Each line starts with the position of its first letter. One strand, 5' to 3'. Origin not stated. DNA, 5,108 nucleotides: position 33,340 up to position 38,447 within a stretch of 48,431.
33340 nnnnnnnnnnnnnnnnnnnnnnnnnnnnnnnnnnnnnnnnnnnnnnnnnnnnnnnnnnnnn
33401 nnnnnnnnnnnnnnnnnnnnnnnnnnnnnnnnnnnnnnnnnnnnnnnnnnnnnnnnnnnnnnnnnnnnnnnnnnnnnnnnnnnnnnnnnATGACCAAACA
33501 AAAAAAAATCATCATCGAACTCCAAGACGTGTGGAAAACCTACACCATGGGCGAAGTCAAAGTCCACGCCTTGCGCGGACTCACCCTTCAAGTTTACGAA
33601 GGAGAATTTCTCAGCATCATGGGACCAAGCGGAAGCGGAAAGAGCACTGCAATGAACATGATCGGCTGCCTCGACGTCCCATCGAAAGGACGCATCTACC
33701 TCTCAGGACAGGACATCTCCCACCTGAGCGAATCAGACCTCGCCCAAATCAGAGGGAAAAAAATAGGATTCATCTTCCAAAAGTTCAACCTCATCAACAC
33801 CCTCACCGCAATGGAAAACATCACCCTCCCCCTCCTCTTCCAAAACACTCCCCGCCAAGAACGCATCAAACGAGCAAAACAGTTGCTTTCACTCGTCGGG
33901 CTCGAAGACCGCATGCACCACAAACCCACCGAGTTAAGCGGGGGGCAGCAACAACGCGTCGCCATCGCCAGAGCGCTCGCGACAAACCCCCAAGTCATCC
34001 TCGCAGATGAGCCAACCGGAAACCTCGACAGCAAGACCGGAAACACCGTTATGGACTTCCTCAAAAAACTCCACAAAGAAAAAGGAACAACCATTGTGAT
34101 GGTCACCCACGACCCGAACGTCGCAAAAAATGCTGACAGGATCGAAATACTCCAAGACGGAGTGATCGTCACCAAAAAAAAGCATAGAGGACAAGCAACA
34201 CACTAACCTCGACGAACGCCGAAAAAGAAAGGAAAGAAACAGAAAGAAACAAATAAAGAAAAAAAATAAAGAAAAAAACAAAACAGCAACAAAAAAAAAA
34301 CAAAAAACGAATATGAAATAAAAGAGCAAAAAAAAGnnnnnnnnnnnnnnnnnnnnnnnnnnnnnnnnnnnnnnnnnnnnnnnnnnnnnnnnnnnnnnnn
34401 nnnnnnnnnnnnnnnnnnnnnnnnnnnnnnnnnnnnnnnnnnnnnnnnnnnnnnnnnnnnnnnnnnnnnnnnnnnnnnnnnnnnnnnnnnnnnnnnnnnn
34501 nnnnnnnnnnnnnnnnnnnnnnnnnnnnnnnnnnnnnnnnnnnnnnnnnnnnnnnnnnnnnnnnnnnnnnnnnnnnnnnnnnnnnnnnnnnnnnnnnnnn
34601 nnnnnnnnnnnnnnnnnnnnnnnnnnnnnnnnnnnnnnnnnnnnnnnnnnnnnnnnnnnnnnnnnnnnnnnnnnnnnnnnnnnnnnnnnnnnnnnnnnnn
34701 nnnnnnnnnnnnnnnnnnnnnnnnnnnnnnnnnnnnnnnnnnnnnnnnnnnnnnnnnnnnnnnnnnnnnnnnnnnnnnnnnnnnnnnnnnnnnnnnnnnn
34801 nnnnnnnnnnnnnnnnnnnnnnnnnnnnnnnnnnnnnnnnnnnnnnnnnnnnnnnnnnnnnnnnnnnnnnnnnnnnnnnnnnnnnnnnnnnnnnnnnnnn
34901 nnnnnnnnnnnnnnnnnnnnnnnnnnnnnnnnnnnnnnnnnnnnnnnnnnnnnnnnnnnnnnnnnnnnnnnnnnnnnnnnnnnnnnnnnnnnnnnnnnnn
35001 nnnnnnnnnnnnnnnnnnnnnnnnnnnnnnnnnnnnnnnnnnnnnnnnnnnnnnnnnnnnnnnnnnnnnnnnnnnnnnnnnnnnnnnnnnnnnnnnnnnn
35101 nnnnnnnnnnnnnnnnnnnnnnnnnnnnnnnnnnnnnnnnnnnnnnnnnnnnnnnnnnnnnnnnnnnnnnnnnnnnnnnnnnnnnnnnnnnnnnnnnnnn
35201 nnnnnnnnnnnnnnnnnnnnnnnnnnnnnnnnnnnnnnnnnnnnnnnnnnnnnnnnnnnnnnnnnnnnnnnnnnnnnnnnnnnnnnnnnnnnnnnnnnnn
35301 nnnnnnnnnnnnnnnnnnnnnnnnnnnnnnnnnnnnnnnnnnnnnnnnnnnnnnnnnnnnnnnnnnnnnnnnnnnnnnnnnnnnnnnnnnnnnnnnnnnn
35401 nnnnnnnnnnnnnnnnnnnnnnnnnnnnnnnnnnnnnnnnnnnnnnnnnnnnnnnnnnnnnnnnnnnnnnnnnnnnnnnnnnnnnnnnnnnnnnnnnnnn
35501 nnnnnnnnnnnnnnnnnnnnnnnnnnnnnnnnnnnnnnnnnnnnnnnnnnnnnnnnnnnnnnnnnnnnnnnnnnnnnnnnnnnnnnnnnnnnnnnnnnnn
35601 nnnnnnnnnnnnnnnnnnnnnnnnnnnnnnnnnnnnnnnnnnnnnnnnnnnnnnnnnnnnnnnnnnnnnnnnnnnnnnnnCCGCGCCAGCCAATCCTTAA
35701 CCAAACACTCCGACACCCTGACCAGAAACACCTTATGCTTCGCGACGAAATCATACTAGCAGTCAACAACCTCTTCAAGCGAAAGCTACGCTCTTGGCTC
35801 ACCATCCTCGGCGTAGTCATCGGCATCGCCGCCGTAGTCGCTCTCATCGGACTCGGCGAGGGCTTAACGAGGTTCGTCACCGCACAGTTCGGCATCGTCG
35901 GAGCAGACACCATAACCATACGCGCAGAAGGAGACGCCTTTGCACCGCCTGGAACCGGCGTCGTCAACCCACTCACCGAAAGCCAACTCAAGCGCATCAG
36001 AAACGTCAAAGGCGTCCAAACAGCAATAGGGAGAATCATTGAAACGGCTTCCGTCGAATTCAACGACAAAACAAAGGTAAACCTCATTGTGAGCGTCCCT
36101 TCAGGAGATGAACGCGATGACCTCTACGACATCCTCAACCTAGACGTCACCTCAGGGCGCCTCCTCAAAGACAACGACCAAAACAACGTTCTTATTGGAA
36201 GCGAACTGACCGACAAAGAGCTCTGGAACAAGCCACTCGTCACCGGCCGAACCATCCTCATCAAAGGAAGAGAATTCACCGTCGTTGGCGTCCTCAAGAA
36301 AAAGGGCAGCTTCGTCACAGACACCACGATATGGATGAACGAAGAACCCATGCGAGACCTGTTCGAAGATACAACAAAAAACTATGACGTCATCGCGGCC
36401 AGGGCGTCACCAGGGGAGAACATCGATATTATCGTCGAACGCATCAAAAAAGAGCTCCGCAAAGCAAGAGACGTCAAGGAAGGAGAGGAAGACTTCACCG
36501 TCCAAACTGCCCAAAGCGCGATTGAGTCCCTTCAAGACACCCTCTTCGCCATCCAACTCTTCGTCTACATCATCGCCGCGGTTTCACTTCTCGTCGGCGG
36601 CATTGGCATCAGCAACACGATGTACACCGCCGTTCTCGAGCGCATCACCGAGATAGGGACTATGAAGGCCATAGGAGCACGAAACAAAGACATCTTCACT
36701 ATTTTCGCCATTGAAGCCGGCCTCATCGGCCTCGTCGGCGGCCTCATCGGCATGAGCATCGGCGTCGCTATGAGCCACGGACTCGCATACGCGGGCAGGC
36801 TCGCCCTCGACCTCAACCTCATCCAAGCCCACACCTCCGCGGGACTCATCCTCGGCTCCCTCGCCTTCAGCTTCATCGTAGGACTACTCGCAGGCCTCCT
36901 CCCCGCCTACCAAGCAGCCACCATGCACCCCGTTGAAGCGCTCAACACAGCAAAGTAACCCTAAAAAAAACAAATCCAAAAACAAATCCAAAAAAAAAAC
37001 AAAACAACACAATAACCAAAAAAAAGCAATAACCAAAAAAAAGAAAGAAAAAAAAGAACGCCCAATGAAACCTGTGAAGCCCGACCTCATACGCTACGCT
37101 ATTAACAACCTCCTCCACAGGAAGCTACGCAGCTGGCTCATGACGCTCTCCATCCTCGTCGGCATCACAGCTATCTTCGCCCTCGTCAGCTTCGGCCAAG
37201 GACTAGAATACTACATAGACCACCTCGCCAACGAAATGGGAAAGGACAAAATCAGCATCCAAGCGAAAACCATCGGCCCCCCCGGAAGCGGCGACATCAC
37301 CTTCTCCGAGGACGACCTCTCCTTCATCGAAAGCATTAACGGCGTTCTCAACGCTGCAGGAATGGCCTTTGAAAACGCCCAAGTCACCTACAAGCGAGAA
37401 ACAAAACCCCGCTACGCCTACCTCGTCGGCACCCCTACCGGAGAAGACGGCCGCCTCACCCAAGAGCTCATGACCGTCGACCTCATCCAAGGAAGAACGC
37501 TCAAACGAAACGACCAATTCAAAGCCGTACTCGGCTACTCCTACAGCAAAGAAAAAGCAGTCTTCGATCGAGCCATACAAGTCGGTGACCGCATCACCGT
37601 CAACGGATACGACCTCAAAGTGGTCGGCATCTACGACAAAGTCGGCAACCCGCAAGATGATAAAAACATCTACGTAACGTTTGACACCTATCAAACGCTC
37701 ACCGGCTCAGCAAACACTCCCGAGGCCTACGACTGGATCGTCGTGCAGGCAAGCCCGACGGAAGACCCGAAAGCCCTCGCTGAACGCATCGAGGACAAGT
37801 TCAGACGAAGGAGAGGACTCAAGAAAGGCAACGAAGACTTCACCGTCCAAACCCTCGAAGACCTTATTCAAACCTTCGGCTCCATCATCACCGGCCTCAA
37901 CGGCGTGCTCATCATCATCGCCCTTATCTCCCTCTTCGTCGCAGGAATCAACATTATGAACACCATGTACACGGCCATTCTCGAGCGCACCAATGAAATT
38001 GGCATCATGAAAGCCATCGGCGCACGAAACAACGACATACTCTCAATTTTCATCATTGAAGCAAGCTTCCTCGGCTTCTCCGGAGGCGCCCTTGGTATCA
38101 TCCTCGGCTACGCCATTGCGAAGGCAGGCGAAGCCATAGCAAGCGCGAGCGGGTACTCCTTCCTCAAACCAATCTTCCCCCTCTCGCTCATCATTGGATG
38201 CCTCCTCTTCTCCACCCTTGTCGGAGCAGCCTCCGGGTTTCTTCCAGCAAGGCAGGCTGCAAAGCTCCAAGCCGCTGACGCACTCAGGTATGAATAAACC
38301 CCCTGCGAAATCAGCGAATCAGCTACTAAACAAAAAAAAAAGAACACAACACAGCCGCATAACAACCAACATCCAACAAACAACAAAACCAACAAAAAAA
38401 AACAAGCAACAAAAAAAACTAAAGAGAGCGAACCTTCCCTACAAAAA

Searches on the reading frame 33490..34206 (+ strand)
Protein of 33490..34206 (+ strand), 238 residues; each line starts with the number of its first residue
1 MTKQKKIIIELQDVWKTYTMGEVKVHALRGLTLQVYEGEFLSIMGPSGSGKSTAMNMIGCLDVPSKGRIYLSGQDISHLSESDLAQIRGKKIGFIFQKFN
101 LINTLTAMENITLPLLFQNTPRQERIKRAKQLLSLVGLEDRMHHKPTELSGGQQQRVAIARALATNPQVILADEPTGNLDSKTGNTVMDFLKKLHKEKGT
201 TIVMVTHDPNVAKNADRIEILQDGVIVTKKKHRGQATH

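Call 71: search_protein_families(library=pfam, proteins=[window:33490-34206:+], max_evalue=0.01)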
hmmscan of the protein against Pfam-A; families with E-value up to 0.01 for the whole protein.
window:33490-34206:+ (238 aa): 7 families
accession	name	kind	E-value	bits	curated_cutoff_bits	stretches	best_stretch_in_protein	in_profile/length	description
PF00005.33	ABC_tran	-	1.9e-35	122.9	25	1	28-176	1-136/137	ABC transporter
PF13304.12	AAA_21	-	1.1e-06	29.4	27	1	146-211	235-302/304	AAA domain, putative AbiEii toxin, Type IV TA system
PF02463.25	SMC_N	-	1.6e-06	28.2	40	1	37-218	23-208/220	RecF/RecN/SMC N terminal domain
PF13401.12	AAA_22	-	0.00031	21.5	27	1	39-205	6-121/130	AAA domain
PF13555.12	AAA_29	-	0.0037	17.4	27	1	35-61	19-45/61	P-loop containing region of AAA domain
PF20720.3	nSTAND3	-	0.0052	16.9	27.2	0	39-58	18-37/155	Novel STAND NTPase 3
PF25199.1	nSTAND_NTPase5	-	0.0084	16.4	34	0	39-98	42-104/145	Novel STAND NTPase 5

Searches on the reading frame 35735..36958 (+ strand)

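Call 23: search_protein_families(library=pfam, proteins=[window:35735-36958:+], max_evalue=0.01)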
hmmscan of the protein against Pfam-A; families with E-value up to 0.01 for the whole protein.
window:35735-36958:+ (407 aa): 3 families
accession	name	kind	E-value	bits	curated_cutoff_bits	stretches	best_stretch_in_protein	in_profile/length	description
PF12704.14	MacB_PCD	-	5.4e-31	108.9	27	1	20-239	1-206/207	MacB-like periplasmic core domain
PF02687.27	FtsX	-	5.8e-20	72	25.5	1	279-399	2-120/120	FtsX-like permease C-terminal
PF25617.1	PhiKZ_gp86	-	0.0037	16.7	26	1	196-284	274-359/408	Bacteriophage PhiKZ vertex-binding protein gp86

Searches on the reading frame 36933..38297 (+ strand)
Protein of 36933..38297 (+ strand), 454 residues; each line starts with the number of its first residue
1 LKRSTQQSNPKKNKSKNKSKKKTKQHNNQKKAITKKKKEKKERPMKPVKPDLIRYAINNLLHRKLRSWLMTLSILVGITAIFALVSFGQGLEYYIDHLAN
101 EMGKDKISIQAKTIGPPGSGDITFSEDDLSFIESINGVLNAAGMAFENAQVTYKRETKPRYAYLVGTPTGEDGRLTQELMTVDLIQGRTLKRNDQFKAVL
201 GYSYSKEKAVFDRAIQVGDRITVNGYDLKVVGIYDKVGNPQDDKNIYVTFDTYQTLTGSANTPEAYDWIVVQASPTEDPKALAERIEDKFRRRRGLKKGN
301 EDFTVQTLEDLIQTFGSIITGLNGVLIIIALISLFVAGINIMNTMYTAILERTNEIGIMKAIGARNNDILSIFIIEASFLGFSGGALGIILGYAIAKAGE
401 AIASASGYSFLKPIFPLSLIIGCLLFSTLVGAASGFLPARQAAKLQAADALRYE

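Call 23: search_protein_families(library=pfam, proteins=[window:36933-38297:+], max_evalue=0.01)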
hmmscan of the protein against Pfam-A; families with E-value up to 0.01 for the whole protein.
window:36933-38297:+ (454 aa): 2 families
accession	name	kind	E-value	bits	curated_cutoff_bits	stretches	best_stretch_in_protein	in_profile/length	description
PF12704.14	MacB_PCD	-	7.8e-25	88.8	27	1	67-288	1-206/207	MacB-like periplasmic core domain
PF02687.27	FtsX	-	1.6e-21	77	25.5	1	327-446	1-119/120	FtsX-like permease C-terminal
